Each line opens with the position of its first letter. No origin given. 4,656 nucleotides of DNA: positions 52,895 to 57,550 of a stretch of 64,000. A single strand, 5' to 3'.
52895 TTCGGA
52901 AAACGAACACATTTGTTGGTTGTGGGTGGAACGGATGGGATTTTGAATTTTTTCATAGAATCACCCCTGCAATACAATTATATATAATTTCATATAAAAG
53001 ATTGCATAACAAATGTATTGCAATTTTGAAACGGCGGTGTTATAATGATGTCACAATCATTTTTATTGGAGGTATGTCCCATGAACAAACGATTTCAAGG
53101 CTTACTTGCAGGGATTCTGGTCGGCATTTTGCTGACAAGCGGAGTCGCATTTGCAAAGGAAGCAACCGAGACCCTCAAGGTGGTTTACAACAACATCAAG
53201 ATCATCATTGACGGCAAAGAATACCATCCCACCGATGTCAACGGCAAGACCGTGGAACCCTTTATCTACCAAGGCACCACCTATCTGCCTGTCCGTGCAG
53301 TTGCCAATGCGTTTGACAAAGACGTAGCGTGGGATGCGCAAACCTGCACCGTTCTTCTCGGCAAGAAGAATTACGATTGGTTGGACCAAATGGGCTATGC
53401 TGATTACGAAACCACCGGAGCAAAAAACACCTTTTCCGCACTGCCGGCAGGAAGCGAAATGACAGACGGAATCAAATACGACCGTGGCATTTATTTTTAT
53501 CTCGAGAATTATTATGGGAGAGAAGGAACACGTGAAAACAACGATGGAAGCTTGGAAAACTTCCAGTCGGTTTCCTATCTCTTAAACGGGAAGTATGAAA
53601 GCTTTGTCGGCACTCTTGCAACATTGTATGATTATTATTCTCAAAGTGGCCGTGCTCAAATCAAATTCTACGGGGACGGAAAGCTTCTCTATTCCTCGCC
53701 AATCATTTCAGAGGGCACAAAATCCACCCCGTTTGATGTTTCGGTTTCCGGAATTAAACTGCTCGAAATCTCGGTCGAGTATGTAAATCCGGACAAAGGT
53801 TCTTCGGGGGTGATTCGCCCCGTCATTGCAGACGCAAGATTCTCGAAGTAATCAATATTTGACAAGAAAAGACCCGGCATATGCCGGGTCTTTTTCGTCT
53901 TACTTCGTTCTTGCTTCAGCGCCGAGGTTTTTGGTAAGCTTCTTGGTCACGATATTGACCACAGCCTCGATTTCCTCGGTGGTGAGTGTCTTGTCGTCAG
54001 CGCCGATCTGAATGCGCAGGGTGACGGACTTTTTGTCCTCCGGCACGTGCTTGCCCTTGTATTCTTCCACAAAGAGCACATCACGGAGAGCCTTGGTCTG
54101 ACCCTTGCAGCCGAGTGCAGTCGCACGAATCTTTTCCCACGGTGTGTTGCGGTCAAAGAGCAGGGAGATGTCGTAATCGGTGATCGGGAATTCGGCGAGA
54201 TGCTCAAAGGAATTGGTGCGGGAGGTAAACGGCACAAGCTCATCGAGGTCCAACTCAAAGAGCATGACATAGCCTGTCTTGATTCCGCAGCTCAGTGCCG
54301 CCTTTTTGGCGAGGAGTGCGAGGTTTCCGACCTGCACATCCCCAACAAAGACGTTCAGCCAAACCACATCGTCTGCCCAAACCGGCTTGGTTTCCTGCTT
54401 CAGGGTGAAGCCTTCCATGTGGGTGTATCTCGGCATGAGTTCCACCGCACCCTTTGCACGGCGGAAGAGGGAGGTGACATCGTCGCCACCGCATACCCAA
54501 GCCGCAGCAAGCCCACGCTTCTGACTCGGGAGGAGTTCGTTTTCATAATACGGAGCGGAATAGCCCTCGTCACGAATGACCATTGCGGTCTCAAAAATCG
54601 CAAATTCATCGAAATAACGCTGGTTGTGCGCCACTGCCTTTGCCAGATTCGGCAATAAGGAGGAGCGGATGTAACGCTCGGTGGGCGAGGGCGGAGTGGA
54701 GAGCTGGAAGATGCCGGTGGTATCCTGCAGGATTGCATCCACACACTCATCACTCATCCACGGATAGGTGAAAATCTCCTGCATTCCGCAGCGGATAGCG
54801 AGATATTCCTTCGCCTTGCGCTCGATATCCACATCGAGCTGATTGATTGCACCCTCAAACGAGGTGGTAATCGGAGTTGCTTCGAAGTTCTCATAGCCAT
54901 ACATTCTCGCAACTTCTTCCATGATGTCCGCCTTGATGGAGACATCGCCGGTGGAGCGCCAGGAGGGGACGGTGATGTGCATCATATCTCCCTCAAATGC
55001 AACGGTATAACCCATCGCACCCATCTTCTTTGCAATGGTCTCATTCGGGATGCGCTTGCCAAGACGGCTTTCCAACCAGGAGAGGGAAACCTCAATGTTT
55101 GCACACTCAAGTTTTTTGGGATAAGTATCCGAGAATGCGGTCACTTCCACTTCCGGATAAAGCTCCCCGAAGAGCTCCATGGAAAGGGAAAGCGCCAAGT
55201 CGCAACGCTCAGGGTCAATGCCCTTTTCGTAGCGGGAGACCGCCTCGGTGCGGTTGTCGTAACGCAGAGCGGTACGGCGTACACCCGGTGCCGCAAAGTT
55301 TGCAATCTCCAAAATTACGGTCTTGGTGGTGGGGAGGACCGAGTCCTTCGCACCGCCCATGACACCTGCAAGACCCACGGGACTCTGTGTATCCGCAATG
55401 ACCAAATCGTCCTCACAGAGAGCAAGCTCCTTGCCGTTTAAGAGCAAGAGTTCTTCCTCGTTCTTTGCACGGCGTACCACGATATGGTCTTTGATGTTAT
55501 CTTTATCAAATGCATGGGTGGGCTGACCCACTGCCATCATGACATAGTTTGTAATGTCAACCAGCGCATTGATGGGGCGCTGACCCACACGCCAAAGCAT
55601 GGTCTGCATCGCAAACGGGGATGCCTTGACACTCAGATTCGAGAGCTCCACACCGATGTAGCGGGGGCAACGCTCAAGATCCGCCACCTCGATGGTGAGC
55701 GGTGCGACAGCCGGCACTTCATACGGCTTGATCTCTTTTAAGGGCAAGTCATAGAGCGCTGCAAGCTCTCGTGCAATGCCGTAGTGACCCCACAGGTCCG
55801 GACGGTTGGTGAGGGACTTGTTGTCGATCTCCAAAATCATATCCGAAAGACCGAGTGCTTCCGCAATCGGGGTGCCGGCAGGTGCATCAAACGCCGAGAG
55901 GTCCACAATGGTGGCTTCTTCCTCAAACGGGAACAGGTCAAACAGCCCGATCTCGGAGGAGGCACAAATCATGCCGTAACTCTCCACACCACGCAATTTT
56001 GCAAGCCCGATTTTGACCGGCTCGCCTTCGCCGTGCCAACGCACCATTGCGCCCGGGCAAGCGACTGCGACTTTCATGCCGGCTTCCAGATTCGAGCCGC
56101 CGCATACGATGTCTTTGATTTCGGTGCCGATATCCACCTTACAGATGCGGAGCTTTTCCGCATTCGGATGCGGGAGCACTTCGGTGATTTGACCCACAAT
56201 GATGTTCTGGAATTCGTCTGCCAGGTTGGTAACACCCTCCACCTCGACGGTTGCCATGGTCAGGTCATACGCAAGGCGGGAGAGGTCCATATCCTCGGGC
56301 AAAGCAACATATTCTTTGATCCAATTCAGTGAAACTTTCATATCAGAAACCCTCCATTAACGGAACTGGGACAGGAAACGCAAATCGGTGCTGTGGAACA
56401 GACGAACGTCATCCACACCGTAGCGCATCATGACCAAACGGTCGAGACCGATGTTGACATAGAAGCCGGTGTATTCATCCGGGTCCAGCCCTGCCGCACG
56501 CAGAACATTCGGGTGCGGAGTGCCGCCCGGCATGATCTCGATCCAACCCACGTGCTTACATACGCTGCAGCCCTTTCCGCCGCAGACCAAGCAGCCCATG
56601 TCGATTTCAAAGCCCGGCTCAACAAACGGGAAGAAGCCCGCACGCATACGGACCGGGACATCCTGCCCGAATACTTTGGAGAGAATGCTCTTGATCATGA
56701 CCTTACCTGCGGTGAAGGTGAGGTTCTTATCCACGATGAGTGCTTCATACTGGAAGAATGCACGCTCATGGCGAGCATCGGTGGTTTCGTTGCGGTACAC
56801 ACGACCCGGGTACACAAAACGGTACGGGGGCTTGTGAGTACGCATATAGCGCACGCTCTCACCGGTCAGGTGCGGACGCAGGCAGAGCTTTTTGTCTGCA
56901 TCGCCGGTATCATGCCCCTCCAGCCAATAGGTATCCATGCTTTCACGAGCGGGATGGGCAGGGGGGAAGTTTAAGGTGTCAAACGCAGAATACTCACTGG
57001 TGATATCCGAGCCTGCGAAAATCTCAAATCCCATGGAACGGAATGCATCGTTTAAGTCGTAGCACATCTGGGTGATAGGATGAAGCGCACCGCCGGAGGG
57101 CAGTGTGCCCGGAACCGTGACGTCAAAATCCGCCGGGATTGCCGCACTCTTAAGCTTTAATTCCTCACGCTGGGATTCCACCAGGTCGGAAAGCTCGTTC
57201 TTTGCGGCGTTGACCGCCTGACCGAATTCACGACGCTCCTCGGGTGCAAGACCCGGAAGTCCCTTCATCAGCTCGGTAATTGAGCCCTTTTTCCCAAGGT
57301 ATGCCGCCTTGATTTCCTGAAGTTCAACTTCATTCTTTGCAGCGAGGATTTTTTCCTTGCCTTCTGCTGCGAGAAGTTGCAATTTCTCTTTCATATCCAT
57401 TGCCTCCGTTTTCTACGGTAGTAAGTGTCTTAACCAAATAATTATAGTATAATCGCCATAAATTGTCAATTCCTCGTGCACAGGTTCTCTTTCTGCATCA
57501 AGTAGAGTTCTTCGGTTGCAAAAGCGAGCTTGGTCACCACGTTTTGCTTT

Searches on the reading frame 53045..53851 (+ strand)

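Call 79: search_protein_families(library=pfam, proteins=[window:53045-53851:+], max_evalue=0.001)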
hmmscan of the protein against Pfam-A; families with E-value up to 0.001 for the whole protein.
window:53045-53851:+ (268 aa): 2 families
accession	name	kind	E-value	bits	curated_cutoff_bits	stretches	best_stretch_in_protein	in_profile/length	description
PF07833.16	Cu_amine_oxidN1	-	1.9e-18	66.8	24.2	2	67-126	4-67/108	Copper amine oxidase N-terminal domain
PF08305.17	NPCBM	-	9.1e-10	39.1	23.9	1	175-247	49-120/137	NPCBM/NEW2 domain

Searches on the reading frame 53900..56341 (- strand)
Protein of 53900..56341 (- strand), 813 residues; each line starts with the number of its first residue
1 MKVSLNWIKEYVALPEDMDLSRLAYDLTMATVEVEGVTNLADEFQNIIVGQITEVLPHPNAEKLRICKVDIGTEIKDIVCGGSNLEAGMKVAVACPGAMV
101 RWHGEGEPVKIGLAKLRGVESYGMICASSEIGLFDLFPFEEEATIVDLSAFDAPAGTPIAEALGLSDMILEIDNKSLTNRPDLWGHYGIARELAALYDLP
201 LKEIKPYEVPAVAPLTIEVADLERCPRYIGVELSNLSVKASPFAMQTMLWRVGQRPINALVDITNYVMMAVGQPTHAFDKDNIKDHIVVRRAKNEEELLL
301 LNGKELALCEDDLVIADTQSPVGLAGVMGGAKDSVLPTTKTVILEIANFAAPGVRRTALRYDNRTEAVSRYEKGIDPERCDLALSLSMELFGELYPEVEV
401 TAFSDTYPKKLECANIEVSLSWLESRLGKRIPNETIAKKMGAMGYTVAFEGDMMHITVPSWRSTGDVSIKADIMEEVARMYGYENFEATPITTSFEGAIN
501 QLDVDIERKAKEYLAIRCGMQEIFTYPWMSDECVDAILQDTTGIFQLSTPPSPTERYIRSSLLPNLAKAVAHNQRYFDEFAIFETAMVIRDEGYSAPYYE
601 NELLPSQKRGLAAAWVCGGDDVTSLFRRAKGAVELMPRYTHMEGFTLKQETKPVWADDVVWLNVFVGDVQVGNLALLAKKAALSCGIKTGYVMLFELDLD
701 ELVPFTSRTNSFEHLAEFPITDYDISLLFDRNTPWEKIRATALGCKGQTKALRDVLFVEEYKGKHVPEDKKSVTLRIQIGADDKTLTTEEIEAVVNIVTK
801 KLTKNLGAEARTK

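Call 79: search_protein_families(library=pfam, proteins=[window:53900-56341:-], max_evalue=0.001)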
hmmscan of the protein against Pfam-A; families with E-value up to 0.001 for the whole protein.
window:53900-56341:- (813 aa): 5 families
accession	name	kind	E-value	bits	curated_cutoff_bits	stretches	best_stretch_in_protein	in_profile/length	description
PF03483.22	B3_4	-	1.8e-54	184.4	29.3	1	225-394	2-172/174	B3/4 domain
PF03147.19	FDX-ACB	-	1.1e-18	67.9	31.1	1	717-811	2-94/94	Ferredoxin-fold anticodon binding domain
PF03484.21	B5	-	5.1e-18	65.5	28.6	1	416-483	1-67/67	tRNA synthetase B5 domain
PF01588.26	tRNA_bind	-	6.9e-17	61.8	27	1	47-131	1-79/96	Putative tRNA binding domain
PF17759.6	tRNA_synthFbeta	-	3.6e-16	59.7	22.4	1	504-699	19-214/214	Phenylalanyl tRNA synthetase beta chain CLM domain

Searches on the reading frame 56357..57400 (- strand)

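Call 79: search_protein_families(library=pfam, proteins=[window:56357-57400:-], max_evalue=0.001)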
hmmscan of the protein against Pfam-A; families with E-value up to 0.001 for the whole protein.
window:56357-57400:- (347 aa): 2 families
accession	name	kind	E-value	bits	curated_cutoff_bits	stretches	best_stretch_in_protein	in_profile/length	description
PF01409.25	tRNA-synt_2d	-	3.2e-75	253.2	19.8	1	92-346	2-246/246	tRNA synthetases class II core domain (F)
PF02912.23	Phe_tRNA-synt_N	-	2.9e-20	72.5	22.3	1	23-84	2-63/69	Aminoacyl tRNA synthetase class II, N-terminal domain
